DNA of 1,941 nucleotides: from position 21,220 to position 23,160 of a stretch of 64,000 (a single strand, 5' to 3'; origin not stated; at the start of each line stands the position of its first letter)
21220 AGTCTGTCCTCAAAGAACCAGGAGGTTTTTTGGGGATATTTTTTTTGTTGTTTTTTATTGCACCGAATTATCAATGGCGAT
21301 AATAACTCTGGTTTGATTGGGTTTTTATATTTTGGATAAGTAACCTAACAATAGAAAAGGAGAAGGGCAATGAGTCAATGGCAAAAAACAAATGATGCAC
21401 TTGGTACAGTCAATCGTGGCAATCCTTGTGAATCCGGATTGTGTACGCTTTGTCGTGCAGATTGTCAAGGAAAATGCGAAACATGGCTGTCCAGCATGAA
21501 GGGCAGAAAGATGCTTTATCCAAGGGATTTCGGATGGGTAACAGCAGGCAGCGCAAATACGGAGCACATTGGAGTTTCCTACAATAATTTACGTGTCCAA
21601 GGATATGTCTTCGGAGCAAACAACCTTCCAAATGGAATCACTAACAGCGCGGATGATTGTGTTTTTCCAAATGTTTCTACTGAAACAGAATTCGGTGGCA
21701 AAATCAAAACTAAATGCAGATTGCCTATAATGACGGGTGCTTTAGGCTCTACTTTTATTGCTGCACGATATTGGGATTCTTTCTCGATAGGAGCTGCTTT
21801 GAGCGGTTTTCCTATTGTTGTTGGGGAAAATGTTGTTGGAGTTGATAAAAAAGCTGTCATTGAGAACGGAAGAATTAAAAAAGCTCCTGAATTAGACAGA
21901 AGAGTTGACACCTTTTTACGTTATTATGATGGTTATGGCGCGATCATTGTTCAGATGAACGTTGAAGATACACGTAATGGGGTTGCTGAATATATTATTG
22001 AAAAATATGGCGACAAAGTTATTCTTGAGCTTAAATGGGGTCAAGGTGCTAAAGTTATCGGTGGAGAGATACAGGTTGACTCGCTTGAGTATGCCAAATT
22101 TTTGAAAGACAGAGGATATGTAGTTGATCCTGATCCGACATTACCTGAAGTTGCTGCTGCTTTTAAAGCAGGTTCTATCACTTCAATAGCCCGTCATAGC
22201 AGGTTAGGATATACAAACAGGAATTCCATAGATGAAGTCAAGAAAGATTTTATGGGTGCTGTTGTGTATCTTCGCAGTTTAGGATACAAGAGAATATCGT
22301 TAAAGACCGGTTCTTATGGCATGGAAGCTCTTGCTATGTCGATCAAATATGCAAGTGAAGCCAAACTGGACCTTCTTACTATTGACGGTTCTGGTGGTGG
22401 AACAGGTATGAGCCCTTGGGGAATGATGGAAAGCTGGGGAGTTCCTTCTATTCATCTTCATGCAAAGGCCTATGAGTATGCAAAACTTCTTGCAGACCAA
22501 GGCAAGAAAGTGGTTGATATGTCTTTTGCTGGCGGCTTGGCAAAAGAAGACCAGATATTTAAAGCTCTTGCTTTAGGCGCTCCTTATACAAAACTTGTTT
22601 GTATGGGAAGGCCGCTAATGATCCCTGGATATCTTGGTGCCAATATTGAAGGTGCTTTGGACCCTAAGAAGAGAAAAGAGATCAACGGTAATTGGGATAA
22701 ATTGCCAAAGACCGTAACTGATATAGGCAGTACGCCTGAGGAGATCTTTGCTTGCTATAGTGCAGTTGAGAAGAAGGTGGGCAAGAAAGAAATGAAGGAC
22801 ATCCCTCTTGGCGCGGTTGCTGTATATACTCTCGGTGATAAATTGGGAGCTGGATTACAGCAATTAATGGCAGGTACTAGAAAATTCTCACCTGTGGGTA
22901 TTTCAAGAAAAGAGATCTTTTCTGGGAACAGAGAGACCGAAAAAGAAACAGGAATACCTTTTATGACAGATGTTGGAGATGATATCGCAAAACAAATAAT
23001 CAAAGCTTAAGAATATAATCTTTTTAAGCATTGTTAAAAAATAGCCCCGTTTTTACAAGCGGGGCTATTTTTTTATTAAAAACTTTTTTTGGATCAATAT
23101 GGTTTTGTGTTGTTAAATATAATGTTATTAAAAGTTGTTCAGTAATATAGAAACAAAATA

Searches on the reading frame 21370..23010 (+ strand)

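Call 68: search_protein_families(library=pfam, proteins=[window:21370-23010:+], max_evalue=0.00001)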
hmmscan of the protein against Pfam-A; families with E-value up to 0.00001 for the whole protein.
window:21370-23010:+ (546 aa): 1 family
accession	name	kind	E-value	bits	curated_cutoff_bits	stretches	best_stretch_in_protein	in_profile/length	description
PF01645.23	Glu_synthase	-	7.9e-14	52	20.4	1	293-406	190-300/369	Conserved region in glutamate synthase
